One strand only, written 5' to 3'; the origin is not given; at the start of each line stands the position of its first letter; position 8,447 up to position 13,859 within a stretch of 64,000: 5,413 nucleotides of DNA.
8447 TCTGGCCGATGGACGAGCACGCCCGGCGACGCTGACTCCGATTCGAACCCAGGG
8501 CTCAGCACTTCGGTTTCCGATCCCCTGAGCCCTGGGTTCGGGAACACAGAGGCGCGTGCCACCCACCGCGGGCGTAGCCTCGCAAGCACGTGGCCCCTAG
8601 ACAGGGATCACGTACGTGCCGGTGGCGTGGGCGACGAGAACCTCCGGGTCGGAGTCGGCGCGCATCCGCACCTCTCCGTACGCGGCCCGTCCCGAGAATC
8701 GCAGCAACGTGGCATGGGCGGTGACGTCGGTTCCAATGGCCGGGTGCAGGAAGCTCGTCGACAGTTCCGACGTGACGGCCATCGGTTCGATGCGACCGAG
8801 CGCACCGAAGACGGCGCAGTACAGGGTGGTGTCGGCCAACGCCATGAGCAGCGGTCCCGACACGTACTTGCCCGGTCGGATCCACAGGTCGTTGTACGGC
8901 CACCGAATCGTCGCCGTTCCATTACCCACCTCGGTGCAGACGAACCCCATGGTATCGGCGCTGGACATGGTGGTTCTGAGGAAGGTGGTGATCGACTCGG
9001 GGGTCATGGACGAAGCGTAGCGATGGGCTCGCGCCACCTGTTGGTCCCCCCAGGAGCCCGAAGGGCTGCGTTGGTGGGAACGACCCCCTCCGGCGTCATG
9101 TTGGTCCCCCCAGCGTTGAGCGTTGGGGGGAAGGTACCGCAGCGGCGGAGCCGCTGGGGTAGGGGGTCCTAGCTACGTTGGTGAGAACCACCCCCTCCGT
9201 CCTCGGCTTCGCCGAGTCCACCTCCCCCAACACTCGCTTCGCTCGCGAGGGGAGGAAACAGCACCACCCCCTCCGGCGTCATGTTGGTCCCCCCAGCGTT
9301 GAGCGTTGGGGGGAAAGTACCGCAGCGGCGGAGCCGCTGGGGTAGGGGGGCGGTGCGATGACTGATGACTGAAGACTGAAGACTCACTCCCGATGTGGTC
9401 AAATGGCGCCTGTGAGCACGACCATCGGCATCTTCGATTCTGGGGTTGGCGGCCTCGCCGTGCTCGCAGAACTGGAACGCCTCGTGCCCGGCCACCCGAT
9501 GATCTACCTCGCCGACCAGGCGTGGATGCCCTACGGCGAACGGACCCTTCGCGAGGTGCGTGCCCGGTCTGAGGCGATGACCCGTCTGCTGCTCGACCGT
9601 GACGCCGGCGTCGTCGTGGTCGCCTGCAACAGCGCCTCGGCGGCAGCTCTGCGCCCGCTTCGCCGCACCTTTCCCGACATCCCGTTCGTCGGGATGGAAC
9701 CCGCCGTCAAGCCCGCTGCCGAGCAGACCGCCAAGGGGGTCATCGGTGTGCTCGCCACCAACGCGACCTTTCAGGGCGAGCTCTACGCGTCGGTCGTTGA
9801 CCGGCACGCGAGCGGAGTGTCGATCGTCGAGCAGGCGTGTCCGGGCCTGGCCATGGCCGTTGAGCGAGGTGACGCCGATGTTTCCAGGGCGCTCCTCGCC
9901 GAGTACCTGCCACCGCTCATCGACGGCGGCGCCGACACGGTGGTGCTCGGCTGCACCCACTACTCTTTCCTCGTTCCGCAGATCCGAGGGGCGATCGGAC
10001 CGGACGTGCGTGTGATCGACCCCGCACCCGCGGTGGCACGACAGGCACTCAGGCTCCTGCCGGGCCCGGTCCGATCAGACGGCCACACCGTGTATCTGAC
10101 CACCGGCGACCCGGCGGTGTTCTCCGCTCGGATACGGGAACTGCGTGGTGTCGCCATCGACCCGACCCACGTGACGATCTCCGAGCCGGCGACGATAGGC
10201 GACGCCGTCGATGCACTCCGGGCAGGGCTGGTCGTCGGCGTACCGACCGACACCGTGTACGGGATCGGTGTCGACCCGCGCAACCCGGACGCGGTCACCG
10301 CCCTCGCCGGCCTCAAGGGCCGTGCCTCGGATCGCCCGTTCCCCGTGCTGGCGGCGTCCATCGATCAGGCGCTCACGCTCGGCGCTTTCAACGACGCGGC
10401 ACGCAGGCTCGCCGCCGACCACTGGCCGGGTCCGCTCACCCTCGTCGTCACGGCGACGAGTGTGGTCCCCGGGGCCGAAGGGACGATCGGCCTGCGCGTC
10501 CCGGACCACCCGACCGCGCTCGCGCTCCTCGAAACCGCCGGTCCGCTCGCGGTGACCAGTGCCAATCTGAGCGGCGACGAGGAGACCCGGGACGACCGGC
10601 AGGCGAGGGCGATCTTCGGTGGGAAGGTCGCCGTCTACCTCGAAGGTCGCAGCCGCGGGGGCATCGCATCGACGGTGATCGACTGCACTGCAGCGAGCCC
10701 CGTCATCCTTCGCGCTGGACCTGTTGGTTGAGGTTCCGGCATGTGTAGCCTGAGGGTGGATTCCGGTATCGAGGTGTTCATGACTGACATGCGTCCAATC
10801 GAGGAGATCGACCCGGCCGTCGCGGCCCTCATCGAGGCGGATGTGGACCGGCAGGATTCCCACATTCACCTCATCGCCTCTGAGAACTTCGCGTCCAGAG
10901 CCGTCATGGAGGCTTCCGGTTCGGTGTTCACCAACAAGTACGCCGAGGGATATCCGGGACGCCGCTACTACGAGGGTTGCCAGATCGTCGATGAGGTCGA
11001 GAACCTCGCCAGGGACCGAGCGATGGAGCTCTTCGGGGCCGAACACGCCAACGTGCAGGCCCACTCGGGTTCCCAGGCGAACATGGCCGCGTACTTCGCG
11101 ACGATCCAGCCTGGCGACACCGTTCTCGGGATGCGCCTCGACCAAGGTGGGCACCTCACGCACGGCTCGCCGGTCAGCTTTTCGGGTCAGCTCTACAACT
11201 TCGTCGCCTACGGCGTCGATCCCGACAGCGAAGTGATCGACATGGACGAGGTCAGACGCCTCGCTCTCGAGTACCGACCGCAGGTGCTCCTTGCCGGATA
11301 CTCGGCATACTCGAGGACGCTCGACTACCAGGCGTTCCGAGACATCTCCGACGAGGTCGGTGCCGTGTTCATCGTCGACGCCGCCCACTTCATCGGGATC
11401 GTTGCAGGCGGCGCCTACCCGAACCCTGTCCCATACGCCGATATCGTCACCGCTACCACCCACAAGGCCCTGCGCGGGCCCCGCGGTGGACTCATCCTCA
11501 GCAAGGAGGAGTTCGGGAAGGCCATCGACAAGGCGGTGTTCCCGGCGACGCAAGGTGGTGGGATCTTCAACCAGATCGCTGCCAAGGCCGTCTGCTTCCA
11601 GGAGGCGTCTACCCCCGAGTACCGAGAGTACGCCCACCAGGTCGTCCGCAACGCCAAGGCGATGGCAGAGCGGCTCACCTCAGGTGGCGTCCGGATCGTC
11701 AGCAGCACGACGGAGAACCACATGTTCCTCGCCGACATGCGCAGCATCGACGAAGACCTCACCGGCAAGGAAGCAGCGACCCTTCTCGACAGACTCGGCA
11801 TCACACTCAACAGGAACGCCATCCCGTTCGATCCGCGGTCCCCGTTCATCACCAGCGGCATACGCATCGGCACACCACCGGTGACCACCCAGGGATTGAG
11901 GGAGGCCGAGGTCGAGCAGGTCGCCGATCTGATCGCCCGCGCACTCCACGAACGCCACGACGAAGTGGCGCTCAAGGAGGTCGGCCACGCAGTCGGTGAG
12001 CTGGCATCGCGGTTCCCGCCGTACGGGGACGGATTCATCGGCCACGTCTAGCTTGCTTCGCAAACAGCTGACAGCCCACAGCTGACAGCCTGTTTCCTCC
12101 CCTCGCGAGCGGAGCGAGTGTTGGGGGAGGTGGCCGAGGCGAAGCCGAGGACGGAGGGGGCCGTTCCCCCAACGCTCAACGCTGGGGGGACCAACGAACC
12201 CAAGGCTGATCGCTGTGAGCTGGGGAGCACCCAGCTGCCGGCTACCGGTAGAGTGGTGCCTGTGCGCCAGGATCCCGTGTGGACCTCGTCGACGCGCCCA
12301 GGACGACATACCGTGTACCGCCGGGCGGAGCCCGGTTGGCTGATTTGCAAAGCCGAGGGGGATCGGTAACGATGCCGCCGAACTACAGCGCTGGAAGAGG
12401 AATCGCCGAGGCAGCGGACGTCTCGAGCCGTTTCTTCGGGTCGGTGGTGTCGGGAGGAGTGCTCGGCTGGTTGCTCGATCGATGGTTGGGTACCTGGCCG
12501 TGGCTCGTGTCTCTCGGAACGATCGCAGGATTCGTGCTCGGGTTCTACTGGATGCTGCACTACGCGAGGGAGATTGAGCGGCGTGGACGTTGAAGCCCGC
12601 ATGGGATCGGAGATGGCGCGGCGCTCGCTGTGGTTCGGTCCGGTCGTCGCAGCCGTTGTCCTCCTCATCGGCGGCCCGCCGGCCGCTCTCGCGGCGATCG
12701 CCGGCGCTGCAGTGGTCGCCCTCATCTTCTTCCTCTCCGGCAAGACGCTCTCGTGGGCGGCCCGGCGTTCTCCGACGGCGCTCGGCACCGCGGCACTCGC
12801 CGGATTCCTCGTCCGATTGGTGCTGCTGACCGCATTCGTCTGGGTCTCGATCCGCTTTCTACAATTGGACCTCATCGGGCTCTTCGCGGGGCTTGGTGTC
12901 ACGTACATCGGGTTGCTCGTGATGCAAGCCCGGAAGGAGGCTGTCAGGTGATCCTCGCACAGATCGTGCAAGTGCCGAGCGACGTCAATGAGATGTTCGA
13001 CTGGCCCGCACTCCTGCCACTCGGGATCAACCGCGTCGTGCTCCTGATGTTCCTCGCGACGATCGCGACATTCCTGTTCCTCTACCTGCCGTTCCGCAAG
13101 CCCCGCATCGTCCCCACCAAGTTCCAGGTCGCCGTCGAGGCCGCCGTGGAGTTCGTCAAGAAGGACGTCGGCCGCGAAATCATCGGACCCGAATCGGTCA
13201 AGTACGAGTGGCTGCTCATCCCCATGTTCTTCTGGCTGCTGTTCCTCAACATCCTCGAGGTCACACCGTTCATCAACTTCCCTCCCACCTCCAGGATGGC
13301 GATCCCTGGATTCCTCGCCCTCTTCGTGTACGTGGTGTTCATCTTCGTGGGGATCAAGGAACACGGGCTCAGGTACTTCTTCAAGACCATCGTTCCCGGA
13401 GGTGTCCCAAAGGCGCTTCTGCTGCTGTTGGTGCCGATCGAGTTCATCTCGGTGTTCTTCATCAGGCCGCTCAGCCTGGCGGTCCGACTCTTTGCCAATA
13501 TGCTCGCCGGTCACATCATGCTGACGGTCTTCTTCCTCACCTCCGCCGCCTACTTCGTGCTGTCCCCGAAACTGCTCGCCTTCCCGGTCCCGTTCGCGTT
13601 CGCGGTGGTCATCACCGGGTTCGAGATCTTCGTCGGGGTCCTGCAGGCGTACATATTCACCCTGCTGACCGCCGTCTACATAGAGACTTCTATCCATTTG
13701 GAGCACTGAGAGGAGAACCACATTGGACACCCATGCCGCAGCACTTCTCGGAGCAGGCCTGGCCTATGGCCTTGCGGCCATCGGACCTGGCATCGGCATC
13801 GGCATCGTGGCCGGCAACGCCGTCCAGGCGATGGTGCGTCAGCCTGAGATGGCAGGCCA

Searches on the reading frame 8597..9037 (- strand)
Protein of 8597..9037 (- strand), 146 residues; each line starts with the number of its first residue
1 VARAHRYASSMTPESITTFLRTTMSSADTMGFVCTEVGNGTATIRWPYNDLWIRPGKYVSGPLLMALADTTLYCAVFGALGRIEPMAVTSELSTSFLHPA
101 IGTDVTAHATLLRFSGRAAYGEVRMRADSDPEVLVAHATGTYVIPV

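Call 9: search_protein_families(library=pfam, proteins=[window:8597-9037:-])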
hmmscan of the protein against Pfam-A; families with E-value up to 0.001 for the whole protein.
window:8597-9037:- (146 aa): 1 family
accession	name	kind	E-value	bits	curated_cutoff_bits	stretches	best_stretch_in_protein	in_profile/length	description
PF03061.28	4HBT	-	3.6e-10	40.5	20.6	1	57-132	2-77/79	Thioesterase superfamily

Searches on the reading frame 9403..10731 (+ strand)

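Call 9: search_protein_families(library=pfam, proteins=[window:9403-10731:+])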
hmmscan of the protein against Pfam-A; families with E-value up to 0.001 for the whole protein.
window:9403-10731:+ (442 aa): 2 families
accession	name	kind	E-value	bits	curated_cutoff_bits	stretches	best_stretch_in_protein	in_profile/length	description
PF01300.24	Sua5_yciO_yrdC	-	1.4e-46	158.7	25.1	1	271-439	2-178/178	Telomere recombination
PF01177.27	Asp_Glu_race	-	4.8e-26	92.3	31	1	24-215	20-211/211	Asp/Glu/Hydantoin racemase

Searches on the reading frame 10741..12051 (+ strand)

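Call 9: search_protein_families(library=pfam, proteins=[window:10741-12051:+])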
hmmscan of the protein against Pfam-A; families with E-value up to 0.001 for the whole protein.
window:10741-12051:+ (436 aa): 3 families
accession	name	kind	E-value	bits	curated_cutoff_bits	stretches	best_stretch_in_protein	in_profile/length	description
PF00464.25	SHMT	-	1.5e-147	491.8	27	1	20-398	1-399/399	Serine hydroxymethyltransferase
PF01212.27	Beta_elim_lyase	-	2e-06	27.8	27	0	200-330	155-284/288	Beta-eliminating lyase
PF00155.27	Aminotran_1_2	-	0.0003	20.5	19.7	0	91-388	48-356/361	Aminotransferase class I and II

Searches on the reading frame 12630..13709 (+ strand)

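Call 9: search_protein_families(library=pfam, proteins=[window:12630-13709:+])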
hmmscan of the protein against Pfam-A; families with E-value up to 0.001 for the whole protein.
window:12630-13709:+ (359 aa): 1 family
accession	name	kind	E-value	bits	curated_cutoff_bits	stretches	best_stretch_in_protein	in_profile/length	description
PF00119.25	ATP-synt_A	-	3.5e-55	187.6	33.9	1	138-351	2-216/217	ATP synthase A chain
